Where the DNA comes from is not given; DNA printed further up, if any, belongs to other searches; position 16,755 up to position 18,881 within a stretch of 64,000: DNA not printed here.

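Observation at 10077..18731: Gtr-like three-part set (GtrB-like GT2, DUF2304, TMTC/PMT-like GT-C with TPRs) is a candidate periplasmic protein-glycosylation system next to Thr-rich pilins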

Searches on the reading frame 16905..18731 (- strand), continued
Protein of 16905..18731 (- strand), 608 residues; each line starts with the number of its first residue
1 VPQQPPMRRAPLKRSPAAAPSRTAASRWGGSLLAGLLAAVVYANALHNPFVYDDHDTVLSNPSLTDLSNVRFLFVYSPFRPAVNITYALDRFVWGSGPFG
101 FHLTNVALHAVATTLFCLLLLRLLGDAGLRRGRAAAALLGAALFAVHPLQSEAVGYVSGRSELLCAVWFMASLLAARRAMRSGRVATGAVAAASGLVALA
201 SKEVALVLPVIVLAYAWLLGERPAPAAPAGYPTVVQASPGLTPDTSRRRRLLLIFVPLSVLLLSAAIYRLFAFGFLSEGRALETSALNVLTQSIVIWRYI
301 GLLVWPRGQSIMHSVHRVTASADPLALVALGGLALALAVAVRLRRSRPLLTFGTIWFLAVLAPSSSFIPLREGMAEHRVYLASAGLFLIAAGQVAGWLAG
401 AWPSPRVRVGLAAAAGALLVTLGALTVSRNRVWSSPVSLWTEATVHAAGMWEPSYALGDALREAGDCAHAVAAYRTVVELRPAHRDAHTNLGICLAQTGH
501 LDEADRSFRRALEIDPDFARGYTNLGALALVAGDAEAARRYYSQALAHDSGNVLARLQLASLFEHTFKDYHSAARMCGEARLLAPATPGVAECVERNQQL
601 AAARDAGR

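Call 63: search_protein_families(library=pfam, proteins=[L082:10001-11170:+, L077:10001-11230:+, L076:4870-6060:+, L081:633-1832:+, L067:6381-7640:+, L053:10001-11260:+, L035:10001-11260:+, L059:10001-11260:+, L032:10028-11290:+, L055:10001-11260:+], max_evalue=10)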
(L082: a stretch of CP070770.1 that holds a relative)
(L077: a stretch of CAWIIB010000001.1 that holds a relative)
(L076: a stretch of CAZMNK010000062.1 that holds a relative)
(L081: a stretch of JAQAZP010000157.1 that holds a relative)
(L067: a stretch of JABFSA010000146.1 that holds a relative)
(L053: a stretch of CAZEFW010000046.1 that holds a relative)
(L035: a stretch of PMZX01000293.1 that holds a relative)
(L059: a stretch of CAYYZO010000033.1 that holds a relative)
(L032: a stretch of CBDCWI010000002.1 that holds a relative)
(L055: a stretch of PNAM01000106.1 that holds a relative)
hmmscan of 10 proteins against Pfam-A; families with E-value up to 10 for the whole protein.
L082:10001-11170:+ (390 aa): 0 families

L077:10001-11230:+ (410 aa): 1 family
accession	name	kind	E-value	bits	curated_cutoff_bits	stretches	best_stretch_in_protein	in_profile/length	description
PF11239.13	DUF3040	-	9.5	7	24.7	1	175-231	25-82/84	Protein of unknown function (DUF3040)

L076:4870-6060:+ (397 aa): 0 families

L081:633-1832:+ (400 aa): 2 families
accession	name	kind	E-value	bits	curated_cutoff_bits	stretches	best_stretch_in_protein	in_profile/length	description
PF21842.1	DUF6901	-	0.19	11.5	27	1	197-224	104-131/222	Domain of unknown function (DUF6901)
PF11239.13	DUF3040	-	0.43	11.3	24.7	0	151-203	25-78/84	Protein of unknown function (DUF3040)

L067:6381-7640:+ (420 aa): 0 families

L053:10001-11260:+ (420 aa): 0 families

L035:10001-11260:+ (420 aa): 3 families
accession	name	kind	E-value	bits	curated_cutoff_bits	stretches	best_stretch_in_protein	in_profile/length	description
PF13231.12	PMT_2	-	0.0016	19.2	26.1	1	149-237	53-134/160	Dolichyl-phosphate-mannose-protein mannosyltransferase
PF14264.12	Glucos_trans_II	-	0.026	14.1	30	1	122-376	54-314/317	Glucosyl transferase GtrII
PF24220.1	DUF7439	-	7.8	7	27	0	373-410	26-62/75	Family of unknown function (DUF7439)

L059:10001-11260:+ (420 aa): 2 families
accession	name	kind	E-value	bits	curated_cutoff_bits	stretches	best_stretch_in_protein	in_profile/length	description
PF13231.12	PMT_2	-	0.0011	19.6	26.1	1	87-253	10-155/160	Dolichyl-phosphate-mannose-protein mannosyltransferase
PF06522.17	B12D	-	0.28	11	21.5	1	25-50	6-33/54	NADH-ubiquinone reductase complex 1 MLRQ subunit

L032:10028-11290:+ (421 aa): 2 families
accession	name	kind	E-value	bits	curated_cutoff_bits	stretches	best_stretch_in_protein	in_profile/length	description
PF06170.17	DUF983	-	0.42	11.4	22.6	1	303-342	33-70/85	Protein of unknown function (DUF983)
PF04588.18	HIG_1_N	-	1.3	9.7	22.4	1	383-405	4-26/52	Hypoxia induced protein conserved region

L055:10001-11260:+ (420 aa): 2 families
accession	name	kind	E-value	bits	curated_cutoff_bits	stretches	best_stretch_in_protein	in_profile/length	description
PF13231.12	PMT_2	-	2.6e-08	34.7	26.1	1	82-231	23-151/160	Dolichyl-phosphate-mannose-protein mannosyltransferase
PF02772.21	S-AdoMet_synt_M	-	0.073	13.6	29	1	181-200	8-27/120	S-adenosylmethionine synthetase, central domain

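Call 68: search_protein_families(library=pfam, proteins=[L077:1530-2648:+, L077:2972-3811:-, L077:12128-13378:-, L077:13943-15319:-, L077:15374-16891:-, L077:17191-18636:-, L077:18611-20659:-, L080:11583-13523:+, L080:15048-17150:+, L080:6903-7571:-], max_evalue=0.0001)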
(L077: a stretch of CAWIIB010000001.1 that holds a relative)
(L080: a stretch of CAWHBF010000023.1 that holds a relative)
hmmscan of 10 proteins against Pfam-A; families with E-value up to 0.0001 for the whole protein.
L077:1530-2648:+ (372 aa): 4 families
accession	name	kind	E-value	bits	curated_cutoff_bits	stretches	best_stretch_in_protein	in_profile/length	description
PF13692.12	Glyco_trans_1_4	-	6.6e-16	59.3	27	1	181-327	3-141/142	Glycosyl transferases group 1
PF13579.12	Glyco_trans_4_4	-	1.7e-11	45.1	29.7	1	2-153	10-152/158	Glycosyl transferase 4-like domain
PF00534.26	Glycos_transf_1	-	5.4e-10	39.5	26.4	1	176-338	12-168/172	Glycosyl transferases group 1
PF13524.12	Glyco_trans_1_2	-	2.4e-05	24.7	25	1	211-351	13-137/144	Glycosyl transferase-like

L077:2972-3811:- (279 aa): 6 families
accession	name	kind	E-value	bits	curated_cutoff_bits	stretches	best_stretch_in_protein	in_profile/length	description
PF08241.18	Methyltransf_11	-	5.9e-20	72.1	21.2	1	48-143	1-94/95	Methyltransferase domain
PF13649.12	Methyltransf_25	-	2.4e-15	57.4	27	1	47-140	1-97/97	Methyltransferase domain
PF13489.12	Methyltransf_23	-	2.8e-15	56.9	27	1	27-183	3-162/164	Methyltransferase domain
PF13847.12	Methyltransf_31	-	9.7e-11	42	27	1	45-179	5-145/145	Methyltransferase domain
PF08242.18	Methyltransf_12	-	5.3e-10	40.3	30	1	48-141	1-97/98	Methyltransferase domain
PF01209.24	Ubie_methyltran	-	9.6e-10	38.6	20.1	1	32-144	38-151/233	ubiE/COQ5 methyltransferase family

L077:12128-13378:- (416 aa): 0 families

L077:13943-15319:- (458 aa): 9 families
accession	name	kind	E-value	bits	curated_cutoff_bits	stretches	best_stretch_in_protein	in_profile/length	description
PF00158.32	Sigma54_activat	-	7.5e-72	240.9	20.2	1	142-308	1-167/168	Sigma-54 interaction domain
PF00072.30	Response_reg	-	6.1e-31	107.3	30.2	1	6-116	1-110/111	Response regulator receiver domain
PF25601.1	AAA_lid_14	-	8.5e-25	86.8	27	1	314-393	1-79/87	AAA+ ATPase lid domain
PF14532.12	Sigma54_activ_2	-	2.1e-19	70.6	25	1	143-313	1-138/138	Sigma-54 interaction domain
PF07728.20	AAA_5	-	1.7e-08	35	22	1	166-285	2-124/139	AAA domain (dynein-related subfamily)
PF01078.27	Mg_chelatase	-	3e-06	27.2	20.3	0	221-283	93-157/207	Magnesium chelatase, subunit ChlI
PF00004.35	AAA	-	5.7e-06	27.3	21.2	1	166-285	1-111/131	ATPase family associated with various cellular activities (AAA)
PF07726.17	AAA_3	-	1.3e-05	25.6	27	1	166-284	2-112/131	ATPase family associated with various cellular activities (AAA)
PF02954.25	HTH_8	-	5.2e-05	23.3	22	0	413-450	5-42/42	Bacterial regulatory protein, Fis family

L077:15374-16891:- (505 aa): 5 families
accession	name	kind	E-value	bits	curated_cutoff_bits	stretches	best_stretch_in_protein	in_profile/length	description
PF13365.12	Trypsin_2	-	1.9e-35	123.2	27.6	1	119-263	1-144/144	Trypsin-like peptidase domain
PF13180.12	PDZ_2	-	5.1e-29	100.8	27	2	299-389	1-79/80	PDZ domain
PF00089.32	Trypsin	-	2.4e-19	70.5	20.6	1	120-285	28-218/220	Trypsin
PF17820.7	PDZ_6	-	1.5e-16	60.3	27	1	326-377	2-52/54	PDZ domain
PF00595.29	PDZ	-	2.6e-15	57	23.2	1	294-360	6-63/81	PDZ domain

L077:17191-18636:- (481 aa): 9 families
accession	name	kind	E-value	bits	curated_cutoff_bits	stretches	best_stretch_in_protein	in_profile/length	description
PF00158.32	Sigma54_activat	-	4.9e-69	231.8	20.2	1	159-325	1-167/168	Sigma-54 interaction domain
PF00072.30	Response_reg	-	2.4e-27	95.7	30.2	1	20-129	2-109/111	Response regulator receiver domain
PF25601.1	AAA_lid_14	-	2e-24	85.6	27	1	331-402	1-72/87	AAA+ ATPase lid domain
PF14532.12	Sigma54_activ_2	-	2e-22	80.4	25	1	160-330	1-138/138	Sigma-54 interaction domain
PF02954.25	HTH_8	-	3.7e-16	59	22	1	432-473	1-42/42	Bacterial regulatory protein, Fis family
PF07728.20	AAA_5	-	1.2e-07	32.3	22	1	183-301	2-123/139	AAA domain (dynein-related subfamily)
PF00004.35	AAA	-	1.9e-05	25.5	21.2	1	183-304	1-115/131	ATPase family associated with various cellular activities (AAA)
PF13191.12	AAA_16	-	2.4e-05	25.3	32.6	1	159-221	2-66/167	AAA ATPase domain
PF13384.12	HTH_23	-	8.2e-05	22.7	24.6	0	433-473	2-41/50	Homeodomain-like domain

L077:18611-20659:- (682 aa): 8 families
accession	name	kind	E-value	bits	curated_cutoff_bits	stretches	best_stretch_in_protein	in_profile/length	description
PF01653.23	DNA_ligase_aden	-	1.2e-88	297.4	27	1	73-319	4-253/253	NAD-dependent DNA ligase adenylation domain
PF03120.22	DNA_ligase_OB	-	2.1e-33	114.4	32.9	1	322-398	1-77/79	NAD-dependent DNA ligase OB-fold domain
PF12826.13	HHH_2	-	2.3e-23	82.6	27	1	512-573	3-64/64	Helix-hairpin-helix motif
PF14520.12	HHH_5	-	2.6e-15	57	27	2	515-561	5-52/57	Helix-hairpin-helix domain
PF00533.33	BRCT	-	6e-13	49.3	21.3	1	601-674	4-78/78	BRCA1 C Terminus (BRCT) domain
PF03119.21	DNA_ligase_ZBD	-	1.3e-11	44.6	25.8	1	408-434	1-27/27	NAD-dependent DNA ligase C4 zinc finger domain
PF22745.1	Nlig-Ia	-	4.5e-09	37.3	27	1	8-57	3-52/92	DNA ligase-like, N-terminal NAD+-binding domain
PF00633.29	HHH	-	5.6e-07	29.5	24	1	534-563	1-30/30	Helix-hairpin-helix motif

L080:11583-13523:+ (646 aa): 0 families

L080:15048-17150:+ (700 aa): 2 families
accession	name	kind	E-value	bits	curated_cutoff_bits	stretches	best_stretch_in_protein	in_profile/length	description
PF00521.26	DNA_topoisoIV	-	3.1e-144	481.5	31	1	65-510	1-431/432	DNA gyrase/topoisomerase IV, subunit A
PF03989.18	DNA_gyraseA_C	-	5.4e-05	23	27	0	588-633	2-46/48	DNA gyrase C-terminal domain, beta-propeller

L080:6903-7571:- (222 aa): 1 family
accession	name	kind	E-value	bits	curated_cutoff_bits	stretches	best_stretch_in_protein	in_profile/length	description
PF09365.15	DUF2461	-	9.8e-46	156.7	22.8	1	2-181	29-208/208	Conserved hypothetical protein (DUF2461)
